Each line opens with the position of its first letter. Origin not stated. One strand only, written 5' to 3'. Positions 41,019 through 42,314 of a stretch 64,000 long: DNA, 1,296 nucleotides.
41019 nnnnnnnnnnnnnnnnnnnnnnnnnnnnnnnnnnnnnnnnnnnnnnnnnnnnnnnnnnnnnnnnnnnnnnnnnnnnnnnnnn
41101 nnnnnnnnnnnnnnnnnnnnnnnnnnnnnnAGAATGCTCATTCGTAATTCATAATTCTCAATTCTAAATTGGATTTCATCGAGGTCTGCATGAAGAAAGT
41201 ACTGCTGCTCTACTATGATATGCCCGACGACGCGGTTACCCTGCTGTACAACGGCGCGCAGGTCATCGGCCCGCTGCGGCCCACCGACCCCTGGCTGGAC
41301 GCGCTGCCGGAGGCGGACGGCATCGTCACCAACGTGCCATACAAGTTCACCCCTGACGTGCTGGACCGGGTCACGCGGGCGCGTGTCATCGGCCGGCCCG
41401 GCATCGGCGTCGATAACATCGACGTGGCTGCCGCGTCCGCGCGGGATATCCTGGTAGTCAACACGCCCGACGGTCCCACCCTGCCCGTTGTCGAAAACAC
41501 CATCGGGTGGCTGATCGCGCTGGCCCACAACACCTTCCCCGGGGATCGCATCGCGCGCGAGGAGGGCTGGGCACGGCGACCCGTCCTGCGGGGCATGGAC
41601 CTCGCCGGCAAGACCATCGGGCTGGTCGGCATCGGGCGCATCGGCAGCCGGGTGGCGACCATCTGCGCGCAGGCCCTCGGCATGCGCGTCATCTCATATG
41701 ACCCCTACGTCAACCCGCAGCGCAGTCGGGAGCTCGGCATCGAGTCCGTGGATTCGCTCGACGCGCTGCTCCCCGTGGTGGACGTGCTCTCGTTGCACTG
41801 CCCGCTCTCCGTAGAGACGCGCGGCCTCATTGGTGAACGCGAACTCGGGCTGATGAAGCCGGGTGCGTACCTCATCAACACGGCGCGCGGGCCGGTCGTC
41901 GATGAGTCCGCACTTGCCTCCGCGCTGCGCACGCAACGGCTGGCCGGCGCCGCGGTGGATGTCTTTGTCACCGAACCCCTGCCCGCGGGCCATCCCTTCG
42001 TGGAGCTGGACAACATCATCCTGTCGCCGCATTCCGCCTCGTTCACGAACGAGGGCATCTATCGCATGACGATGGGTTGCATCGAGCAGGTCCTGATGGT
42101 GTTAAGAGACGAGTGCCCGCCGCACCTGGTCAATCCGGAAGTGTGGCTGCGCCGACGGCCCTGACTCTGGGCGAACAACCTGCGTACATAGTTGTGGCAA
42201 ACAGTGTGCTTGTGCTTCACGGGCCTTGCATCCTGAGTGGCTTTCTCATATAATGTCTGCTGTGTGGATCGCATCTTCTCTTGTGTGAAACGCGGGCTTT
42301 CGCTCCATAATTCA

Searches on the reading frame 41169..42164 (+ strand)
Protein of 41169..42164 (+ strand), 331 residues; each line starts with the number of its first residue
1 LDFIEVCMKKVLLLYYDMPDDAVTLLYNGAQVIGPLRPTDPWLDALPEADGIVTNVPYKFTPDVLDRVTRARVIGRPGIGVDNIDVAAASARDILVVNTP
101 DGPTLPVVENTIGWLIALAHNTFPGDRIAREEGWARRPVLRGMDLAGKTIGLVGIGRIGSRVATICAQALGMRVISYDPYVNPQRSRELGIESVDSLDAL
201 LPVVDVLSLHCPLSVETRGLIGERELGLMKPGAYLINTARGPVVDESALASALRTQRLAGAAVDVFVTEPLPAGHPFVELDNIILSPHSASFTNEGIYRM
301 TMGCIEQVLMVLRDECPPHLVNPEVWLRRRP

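Call 7: search_protein_families(library=pfam, proteins=[window:41169-42164:+])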
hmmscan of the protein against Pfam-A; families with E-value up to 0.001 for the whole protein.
window:41169-42164:+ (331 aa): 2 families
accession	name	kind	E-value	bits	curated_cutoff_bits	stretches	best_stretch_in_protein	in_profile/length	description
PF02826.25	2-Hacid_dh_C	-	8.1e-58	195.1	25.1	1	113-290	2-178/178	D-isomer specific 2-hydroxyacid dehydrogenase, NAD binding domain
PF00389.36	2-Hacid_dh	-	1.4e-20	73.8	24.6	1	37-322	28-134/134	D-isomer specific 2-hydroxyacid dehydrogenase, catalytic domain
